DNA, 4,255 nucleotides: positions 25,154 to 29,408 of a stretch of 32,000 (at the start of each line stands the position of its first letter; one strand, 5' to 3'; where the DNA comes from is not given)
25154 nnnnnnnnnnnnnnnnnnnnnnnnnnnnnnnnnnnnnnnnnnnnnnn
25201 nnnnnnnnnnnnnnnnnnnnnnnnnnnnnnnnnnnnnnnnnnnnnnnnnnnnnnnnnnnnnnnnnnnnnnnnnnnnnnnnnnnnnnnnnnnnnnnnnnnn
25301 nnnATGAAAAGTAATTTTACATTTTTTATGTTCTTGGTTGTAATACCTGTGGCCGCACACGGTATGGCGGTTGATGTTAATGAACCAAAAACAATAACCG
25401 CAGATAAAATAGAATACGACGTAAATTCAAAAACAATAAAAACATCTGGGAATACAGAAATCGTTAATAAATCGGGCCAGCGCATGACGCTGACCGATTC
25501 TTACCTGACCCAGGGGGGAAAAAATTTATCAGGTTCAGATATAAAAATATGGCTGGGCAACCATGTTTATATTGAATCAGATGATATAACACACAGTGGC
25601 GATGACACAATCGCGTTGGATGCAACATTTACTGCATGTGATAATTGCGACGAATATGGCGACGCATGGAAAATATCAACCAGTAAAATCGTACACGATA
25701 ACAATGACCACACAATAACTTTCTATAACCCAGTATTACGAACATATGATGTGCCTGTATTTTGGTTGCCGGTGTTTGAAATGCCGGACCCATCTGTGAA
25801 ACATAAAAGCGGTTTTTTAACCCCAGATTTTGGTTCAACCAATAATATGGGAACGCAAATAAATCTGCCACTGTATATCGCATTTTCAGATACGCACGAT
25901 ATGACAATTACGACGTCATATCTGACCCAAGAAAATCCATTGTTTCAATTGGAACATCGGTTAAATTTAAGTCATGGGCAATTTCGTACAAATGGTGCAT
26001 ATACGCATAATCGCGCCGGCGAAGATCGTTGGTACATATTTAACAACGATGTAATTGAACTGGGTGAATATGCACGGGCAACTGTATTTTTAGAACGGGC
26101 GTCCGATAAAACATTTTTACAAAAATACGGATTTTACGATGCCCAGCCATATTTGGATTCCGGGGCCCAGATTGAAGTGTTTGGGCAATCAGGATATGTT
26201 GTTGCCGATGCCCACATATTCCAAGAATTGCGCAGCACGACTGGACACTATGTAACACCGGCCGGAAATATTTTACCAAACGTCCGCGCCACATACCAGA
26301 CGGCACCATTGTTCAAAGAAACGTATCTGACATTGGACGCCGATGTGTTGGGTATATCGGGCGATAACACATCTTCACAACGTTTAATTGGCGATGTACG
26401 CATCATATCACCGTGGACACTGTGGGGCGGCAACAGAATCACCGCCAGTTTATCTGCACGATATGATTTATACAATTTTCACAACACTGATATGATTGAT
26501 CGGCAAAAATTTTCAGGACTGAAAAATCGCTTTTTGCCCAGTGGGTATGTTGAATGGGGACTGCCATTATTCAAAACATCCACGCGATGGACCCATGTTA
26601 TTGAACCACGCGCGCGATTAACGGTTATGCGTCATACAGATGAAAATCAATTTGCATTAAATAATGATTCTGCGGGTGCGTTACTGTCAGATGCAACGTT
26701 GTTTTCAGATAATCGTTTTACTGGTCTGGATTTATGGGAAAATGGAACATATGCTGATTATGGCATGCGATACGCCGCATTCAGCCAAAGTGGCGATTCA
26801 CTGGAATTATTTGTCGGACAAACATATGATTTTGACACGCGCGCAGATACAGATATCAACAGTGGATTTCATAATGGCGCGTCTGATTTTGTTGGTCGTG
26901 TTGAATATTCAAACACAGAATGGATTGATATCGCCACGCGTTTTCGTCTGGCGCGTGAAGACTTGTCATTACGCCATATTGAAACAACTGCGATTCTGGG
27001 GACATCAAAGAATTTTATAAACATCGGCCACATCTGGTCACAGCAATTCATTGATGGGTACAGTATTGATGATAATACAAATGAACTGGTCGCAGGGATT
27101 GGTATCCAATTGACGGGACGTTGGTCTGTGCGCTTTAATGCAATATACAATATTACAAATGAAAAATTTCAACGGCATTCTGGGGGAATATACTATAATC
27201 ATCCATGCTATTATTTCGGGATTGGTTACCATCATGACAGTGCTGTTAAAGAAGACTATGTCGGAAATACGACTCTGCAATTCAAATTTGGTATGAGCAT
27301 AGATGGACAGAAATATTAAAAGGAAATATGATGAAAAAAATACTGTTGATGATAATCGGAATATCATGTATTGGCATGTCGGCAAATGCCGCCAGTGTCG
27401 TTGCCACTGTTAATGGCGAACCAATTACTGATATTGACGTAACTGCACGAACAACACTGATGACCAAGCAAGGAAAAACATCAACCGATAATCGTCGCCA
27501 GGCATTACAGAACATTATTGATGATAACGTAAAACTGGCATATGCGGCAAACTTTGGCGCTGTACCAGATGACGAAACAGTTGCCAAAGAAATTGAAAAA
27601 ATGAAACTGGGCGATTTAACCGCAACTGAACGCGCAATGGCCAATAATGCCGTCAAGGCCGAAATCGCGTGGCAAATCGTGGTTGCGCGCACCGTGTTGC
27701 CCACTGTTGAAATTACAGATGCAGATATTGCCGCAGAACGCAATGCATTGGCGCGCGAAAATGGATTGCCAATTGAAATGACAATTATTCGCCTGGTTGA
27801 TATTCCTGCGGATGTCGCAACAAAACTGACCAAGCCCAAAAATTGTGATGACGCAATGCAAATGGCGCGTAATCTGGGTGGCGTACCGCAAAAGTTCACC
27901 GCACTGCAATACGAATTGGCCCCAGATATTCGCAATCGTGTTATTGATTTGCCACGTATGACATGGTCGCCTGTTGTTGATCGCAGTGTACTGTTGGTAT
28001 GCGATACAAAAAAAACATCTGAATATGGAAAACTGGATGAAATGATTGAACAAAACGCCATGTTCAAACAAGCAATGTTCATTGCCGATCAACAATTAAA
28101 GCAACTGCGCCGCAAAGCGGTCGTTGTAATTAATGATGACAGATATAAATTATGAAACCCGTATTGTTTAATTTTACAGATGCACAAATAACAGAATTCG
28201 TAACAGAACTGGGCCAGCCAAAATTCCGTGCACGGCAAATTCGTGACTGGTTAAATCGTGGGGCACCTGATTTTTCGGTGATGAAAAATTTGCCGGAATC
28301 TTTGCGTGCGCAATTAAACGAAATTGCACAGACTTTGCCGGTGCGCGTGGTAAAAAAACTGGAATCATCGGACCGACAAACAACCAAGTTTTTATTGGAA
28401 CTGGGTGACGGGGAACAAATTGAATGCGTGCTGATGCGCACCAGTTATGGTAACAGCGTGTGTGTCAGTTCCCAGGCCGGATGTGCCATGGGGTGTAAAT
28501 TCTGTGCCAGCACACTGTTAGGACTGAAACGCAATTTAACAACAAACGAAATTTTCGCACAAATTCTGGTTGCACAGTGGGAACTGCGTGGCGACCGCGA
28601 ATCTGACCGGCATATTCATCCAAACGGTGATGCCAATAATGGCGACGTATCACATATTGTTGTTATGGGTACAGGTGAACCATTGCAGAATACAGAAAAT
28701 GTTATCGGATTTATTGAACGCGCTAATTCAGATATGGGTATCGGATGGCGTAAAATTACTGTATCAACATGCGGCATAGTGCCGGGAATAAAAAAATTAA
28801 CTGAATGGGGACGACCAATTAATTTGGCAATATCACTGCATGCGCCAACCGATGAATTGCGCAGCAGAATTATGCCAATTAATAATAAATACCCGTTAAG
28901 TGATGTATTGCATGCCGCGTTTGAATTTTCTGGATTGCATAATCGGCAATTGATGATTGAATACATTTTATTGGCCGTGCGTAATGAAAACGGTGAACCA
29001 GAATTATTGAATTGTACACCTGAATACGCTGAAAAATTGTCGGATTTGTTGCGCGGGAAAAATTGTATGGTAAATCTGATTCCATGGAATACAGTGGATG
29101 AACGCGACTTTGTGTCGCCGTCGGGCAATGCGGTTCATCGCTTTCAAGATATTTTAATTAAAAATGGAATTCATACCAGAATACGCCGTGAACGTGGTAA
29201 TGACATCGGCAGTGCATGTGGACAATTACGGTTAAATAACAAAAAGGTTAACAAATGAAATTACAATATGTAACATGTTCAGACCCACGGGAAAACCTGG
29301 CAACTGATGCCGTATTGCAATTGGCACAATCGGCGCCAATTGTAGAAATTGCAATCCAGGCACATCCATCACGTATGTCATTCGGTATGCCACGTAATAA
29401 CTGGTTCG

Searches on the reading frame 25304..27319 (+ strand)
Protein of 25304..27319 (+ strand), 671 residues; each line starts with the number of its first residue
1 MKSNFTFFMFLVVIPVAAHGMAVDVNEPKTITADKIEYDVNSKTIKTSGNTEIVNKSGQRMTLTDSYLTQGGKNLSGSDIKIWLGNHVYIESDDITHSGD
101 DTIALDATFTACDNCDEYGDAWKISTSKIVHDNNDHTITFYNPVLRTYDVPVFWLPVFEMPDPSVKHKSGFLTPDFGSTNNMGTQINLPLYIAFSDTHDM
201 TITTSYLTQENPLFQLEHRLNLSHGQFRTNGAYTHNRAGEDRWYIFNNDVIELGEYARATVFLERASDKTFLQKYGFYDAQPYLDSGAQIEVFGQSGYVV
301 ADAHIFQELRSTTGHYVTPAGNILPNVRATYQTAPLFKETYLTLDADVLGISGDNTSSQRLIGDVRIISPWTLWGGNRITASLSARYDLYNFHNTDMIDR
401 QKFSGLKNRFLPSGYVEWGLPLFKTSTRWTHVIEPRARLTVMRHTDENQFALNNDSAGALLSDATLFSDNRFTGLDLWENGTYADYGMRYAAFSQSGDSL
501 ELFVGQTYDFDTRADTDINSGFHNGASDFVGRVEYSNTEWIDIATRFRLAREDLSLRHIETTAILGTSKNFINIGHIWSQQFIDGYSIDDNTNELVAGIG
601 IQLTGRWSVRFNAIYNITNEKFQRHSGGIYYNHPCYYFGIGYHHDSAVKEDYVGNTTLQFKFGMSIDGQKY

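Call 15: search_protein_families(library=pfam, proteins=[window:25304-27319:+], max_evalue=0.01)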
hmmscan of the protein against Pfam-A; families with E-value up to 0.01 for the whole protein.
window:25304-27319:+ (671 aa): 3 families
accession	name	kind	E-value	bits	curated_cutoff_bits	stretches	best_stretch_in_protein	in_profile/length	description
PF04453.20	LptD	-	4.7e-42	145.1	22.4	1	240-588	1-364/384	LPS transport system D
PF19838.5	LptD_2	-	3.2e-05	23.2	22.5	1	145-210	8-76/464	LptD protein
PF06835.18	LptC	-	0.003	17.6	21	0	115-149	44-79/175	Lipopolysaccharide-assembly, LptC-related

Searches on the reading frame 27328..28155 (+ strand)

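Call 15: search_protein_families(library=pfam, proteins=[window:27328-28155:+], max_evalue=0.01)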
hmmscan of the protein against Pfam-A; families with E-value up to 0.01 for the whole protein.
window:27328-28155:+ (275 aa): 3 families
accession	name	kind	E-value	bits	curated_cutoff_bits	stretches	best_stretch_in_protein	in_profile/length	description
PF13624.11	SurA_N_3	-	3.7e-06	27.3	27.2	1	5-93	16-121/162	SurA-like N-terminal domain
PF13623.11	SurA_N_2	-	6.4e-05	23.3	28.5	1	11-93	30-123/145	SurA-like N-terminal domain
PF16552.11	OAM_alpha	-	0.0056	17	29.7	0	193-250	24-81/115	D-ornithine 4,5-aminomutase alpha-subunit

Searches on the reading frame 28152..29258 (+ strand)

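Call 15: search_protein_families(library=pfam, proteins=[window:28152-29258:+], max_evalue=0.01)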
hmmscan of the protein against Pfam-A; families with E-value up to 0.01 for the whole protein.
window:28152-29258:+ (368 aa): 2 families
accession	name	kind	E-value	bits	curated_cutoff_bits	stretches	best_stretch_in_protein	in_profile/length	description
PF21016.3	RlmN_N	-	1e-12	48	24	1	5-60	3-59/60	Ribosomal RNA large subunit methyltransferase N-terminal domain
PF04055.27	Radical_SAM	-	3.6e-10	40.7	29.5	1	167-258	46-135/166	Radical SAM superfamily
